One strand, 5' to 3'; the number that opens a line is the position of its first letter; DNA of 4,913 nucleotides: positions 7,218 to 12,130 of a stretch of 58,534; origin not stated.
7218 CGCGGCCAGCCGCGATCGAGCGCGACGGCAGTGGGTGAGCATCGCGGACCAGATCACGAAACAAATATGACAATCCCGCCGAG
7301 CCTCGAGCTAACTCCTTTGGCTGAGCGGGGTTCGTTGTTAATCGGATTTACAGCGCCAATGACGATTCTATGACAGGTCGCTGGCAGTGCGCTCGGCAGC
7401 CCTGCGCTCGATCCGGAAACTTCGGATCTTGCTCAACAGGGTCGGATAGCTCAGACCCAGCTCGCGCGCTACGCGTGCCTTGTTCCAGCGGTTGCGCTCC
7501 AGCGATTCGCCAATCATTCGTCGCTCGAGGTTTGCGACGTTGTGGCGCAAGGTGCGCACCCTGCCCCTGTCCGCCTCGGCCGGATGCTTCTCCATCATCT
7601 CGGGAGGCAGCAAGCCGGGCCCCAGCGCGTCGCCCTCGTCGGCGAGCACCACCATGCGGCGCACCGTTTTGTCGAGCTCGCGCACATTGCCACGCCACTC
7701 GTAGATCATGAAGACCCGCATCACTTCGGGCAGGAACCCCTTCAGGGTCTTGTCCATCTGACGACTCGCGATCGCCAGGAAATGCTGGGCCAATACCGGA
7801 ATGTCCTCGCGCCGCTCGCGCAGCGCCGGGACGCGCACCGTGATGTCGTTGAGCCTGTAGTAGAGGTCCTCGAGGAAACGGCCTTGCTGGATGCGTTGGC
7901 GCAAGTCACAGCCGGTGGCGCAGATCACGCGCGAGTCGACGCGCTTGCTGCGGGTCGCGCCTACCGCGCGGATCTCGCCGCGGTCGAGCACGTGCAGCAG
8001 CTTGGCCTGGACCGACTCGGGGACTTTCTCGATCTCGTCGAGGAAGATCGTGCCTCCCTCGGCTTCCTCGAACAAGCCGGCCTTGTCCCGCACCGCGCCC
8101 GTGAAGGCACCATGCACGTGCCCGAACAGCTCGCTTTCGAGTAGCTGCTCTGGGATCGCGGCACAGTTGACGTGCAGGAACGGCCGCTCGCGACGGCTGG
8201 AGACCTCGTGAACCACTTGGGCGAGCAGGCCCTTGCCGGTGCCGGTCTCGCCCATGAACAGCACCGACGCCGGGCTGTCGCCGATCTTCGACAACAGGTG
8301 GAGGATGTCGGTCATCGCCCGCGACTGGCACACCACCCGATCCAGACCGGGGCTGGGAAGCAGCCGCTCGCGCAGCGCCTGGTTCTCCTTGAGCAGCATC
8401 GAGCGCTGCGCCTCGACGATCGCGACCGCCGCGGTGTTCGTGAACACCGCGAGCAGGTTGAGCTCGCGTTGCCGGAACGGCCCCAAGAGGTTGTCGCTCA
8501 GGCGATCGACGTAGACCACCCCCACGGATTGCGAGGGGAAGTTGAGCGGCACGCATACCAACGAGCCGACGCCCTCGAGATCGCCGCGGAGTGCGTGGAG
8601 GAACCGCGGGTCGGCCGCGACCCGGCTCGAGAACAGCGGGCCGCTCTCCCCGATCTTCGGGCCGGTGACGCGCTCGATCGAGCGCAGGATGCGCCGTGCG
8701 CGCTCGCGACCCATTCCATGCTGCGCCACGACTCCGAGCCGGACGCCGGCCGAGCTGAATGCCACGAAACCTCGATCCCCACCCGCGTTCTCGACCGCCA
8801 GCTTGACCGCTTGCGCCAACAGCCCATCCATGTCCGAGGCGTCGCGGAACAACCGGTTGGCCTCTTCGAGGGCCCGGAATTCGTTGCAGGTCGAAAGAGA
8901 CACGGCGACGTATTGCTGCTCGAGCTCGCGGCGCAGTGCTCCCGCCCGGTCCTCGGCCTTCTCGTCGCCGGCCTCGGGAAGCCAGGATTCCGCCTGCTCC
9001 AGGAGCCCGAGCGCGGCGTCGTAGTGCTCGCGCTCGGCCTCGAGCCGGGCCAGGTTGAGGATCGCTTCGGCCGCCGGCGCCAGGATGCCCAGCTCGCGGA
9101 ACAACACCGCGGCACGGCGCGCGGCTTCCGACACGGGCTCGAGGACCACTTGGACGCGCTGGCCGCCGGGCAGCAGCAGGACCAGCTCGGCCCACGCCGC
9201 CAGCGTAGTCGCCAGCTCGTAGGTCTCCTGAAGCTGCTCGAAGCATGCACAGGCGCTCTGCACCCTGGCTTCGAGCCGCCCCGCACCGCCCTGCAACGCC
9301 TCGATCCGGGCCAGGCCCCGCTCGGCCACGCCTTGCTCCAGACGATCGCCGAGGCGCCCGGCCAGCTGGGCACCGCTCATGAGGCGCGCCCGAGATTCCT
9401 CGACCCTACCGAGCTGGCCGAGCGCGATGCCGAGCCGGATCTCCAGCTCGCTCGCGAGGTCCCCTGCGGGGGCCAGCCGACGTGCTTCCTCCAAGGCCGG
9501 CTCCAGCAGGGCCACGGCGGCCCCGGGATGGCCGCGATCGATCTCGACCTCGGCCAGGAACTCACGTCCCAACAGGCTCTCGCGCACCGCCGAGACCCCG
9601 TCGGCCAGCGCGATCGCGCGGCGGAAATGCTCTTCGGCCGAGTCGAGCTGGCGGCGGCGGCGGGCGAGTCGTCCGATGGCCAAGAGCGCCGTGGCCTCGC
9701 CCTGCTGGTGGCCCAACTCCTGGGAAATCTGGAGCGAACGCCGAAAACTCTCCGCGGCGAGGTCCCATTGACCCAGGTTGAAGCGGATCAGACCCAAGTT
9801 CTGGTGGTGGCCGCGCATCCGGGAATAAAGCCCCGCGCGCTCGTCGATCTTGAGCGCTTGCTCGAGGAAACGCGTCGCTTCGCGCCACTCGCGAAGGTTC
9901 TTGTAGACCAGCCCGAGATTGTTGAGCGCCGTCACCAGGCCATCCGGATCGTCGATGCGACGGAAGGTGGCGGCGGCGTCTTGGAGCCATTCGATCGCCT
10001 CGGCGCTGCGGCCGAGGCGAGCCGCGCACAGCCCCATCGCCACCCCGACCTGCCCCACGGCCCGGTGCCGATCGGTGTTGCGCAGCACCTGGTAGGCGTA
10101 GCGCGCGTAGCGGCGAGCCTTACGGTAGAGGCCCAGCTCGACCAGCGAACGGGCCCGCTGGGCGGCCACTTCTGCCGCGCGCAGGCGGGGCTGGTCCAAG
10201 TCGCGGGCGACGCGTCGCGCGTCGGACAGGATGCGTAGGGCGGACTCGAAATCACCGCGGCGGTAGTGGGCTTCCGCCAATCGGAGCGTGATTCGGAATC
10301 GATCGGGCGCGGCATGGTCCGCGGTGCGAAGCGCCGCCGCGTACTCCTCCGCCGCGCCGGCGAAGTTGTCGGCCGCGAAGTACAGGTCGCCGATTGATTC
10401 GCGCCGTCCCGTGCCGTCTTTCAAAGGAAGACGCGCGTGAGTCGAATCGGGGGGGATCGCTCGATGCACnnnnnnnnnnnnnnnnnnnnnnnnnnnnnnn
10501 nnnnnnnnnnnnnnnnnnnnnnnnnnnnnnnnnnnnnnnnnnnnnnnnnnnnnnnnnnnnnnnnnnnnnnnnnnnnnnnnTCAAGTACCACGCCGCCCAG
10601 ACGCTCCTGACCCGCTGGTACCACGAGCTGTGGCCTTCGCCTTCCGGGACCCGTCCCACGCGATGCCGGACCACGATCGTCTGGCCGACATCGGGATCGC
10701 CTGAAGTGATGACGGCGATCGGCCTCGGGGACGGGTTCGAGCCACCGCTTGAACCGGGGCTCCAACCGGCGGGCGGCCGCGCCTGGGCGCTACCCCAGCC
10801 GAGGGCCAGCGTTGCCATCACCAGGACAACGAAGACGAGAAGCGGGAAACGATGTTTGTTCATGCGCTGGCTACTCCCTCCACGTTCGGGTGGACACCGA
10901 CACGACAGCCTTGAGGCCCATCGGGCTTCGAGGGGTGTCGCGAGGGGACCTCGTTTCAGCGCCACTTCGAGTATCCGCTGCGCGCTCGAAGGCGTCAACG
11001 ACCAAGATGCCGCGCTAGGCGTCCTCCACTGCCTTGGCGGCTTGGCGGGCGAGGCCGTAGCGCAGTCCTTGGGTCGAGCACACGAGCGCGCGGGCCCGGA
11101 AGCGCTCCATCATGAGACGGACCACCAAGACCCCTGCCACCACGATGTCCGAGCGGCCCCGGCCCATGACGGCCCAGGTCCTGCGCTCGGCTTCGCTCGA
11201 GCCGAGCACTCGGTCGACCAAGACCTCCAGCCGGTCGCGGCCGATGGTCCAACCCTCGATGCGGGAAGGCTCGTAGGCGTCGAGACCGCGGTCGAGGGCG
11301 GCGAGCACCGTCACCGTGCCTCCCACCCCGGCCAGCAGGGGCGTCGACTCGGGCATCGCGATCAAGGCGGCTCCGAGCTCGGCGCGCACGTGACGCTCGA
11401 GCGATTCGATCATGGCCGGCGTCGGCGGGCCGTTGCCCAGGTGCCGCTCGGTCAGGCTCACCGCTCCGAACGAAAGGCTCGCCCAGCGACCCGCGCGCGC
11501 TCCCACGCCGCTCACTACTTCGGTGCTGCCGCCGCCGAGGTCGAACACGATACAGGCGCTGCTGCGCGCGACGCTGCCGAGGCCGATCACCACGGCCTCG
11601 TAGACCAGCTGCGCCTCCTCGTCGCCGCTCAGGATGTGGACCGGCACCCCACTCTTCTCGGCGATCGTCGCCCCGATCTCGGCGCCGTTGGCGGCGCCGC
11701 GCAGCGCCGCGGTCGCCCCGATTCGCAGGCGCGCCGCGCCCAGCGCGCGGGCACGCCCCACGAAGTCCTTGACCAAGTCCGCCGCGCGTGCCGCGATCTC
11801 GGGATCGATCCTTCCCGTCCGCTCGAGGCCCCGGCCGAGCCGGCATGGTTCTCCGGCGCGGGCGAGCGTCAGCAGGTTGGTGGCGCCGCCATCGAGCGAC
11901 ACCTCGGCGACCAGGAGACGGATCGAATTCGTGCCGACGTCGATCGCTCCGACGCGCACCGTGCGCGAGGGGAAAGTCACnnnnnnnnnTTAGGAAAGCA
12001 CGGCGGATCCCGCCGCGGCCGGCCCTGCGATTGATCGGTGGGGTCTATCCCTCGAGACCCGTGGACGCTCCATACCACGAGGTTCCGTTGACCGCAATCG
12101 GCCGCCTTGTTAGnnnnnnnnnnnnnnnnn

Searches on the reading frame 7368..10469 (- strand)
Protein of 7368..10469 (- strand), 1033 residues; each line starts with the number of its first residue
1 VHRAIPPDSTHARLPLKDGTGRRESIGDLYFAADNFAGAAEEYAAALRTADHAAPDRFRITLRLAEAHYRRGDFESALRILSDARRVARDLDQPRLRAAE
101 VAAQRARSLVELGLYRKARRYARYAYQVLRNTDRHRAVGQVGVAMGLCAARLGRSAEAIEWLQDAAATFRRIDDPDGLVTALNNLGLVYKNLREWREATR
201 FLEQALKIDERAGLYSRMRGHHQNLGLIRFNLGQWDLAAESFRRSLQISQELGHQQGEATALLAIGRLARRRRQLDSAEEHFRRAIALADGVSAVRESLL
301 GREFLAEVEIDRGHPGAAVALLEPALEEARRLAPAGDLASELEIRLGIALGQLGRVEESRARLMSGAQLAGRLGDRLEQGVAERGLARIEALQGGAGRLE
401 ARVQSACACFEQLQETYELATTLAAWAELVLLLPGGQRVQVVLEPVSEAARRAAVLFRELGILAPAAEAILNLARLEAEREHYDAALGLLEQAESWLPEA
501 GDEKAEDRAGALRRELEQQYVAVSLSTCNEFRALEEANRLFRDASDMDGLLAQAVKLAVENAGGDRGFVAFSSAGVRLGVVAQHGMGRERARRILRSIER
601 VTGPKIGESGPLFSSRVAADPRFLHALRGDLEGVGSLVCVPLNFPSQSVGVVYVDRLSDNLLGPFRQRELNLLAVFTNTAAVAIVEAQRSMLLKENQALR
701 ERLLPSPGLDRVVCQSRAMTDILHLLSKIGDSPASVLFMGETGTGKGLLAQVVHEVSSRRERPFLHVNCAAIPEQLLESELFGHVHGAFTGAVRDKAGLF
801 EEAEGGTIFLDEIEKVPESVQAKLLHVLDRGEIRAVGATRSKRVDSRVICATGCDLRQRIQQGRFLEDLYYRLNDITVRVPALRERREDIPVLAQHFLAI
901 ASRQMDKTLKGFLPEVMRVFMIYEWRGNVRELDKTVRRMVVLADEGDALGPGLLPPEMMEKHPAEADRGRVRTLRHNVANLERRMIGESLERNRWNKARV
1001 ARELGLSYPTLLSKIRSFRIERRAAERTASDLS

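Call 13: search_protein_families(library=pfam, proteins=[window:7368-10469:-], max_evalue=0.1)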
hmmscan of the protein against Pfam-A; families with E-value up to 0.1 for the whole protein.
window:7368-10469:- (1033 aa): 33 families (the best 25 are shown)
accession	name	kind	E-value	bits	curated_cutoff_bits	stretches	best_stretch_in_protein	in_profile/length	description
PF00158.32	Sigma54_activat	-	1.6e-63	213.8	20.2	1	713-878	2-167/168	Sigma-54 interaction domain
PF13424.12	TPR_12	-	2.9e-30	104.7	30.1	4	145-210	9-76/77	Tetratricopeptide repeat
PF25601.1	AAA_lid_14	-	2e-22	79.3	27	1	884-966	1-82/87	AAA+ ATPase lid domain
PF14532.12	Sigma54_activ_2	-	2e-21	77.1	25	1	714-883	2-138/138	Sigma-54 interaction domain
PF07719.23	TPR_2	-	5.5e-19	67.1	27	3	180-210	2-32/34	Tetratricopeptide repeat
PF00515.34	TPR_1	-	1.4e-14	53.6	27.8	2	181-210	3-32/34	Tetratricopeptide repeat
PF13176.12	TPR_7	-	2.7e-11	43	27.9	1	181-210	1-30/36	Tetratricopeptide repeat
PF17874.7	TPR_MalT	-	6.1e-11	42.6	45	2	27-170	47-192/336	MalT-like TPR region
PF07724.20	AAA_2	-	1.1e-10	42.2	27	1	734-838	4-109/166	AAA domain (Cdc48 subfamily)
PF02954.25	HTH_8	-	4.3e-10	39.6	22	1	979-1016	3-40/42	Bacterial regulatory protein, Fis family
PF07728.20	AAA_5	-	1.1e-09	38.9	22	1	736-836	2-98/139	AAA domain (dynein-related subfamily)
PF01590.32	GAF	-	5.4e-09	37.1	22.4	1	546-684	1-133/133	GAF domain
PF13374.12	TPR_10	-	8.7e-09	35.6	27.5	1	179-208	2-31/42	Tetratricopeptide repeat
PF13181.12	TPR_8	-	9.4e-08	32.1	25.7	1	180-210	2-32/34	Tetratricopeptide repeat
PF13185.12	GAF_2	-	2.1e-06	28.4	28.6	1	545-684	2-135/136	GAF domain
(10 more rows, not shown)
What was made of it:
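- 7368..10469 (-): Sigma-54 activator (bEBP): about 500 aa of TPR repeats, then GAF, the AAA+ sigma-54 interaction domain with GAFTGA, and a Fis-type HTH. Pfam gives Sigma54_activat at E 1.6e-63, plus TPR_12, GAF and HTH_8 (call 13).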

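Call 14: search_protein_families(library=ncbifam, proteins=[window:7368-10469:-], max_evalue=0.1)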
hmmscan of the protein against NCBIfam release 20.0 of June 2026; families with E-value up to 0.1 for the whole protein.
window:7368-10469:- (1033 aa): 48 families (the best 25 are shown)
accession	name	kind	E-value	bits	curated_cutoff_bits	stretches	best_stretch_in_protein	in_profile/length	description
TIGR01817.1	nifA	equivalog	4.8e-95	319.3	528.85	1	531-946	4-431/534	nif-specific transcriptional activator NifA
NF003451.0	PRK05022.1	equivalog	5.3e-92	309.2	476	1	637-1011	115-501/512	nitric oxide reductase transcriptional regulator NorR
NF041552.1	TF_PrdR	equivalog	2.1e-89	300.4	795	1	708-1018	265-576/577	sigma-54 dependent transcriptional regulator PrdR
NF008469.0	PRK11361.1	equivalog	6e-88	295.6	714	1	689-1021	123-457/461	acetoacetate metabolism transcriptional regulator AtoC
TIGR01818.1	ntrC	equivalog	8.5e-84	282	558.6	1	708-997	132-442/463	nitrogen regulation protein NR(I)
TIGR02915.1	PEP_resp_reg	equivalog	1.3e-83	281.3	502.6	1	691-1018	121-442/445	PEP-CTERM-box response regulator transcription factor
NF038308.1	RNA_repair_RtcR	equivalog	2.4e-82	277.5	650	1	696-1001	166-480/530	RNA repair transcriptional activator RtcR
NF050807.1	TransRegFlbDCaul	equivalog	5.4e-78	262.9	750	1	711-1019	119-439/454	sigma-54-dependent transcriptional regulator FlbD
NF041906.1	V4R_TF_MobR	exception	5e-77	259.6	999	1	712-1015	234-541/544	phenol degradation transcriptional regulator MobR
NF007689.0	PRK10365.1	equivalog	2.2e-75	254.1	760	1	712-1015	141-439/441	sigma-54-dependent response regulator transcription factor ZraR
TIGR02974.1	phageshock_pspF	equivalog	9.6e-75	251.9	443.55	2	713-943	2-233/336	phage shock protein operon transcriptional activator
TIGR02329.1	propionate_PrpR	equivalog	2e-74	251.1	499.2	1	681-1015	182-524/526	propionate catabolism operon regulatory protein PrpR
NF041946.1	LuxO_transreg_Vib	equivalog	2.6e-73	247.4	800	1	710-969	133-391/463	quorum-sensing sigma-54 dependent transcriptional regulator LuxO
NF008176.1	PRK10923.1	equivalog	2.9e-72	243.8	620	1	676-966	106-393/469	nitrogen regulation protein NR(I)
NF011695.0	PRK15115.1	equivalog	5.7e-72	242.9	763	1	710-943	135-368/445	two-component system response regulator GlrR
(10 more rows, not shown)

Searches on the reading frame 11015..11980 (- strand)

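Call 74: search_protein_families(library=pfam, proteins=[window:11015-11980:-], max_evalue=0.001)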
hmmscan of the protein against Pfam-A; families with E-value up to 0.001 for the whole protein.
window:11015-11980:- (321 aa): 1 family
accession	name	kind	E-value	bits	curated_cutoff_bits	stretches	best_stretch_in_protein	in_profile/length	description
PF02541.22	Ppx-GppA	-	4.4e-45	154.8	27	1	36-311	10-278/285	Ppx/GppA phosphatase family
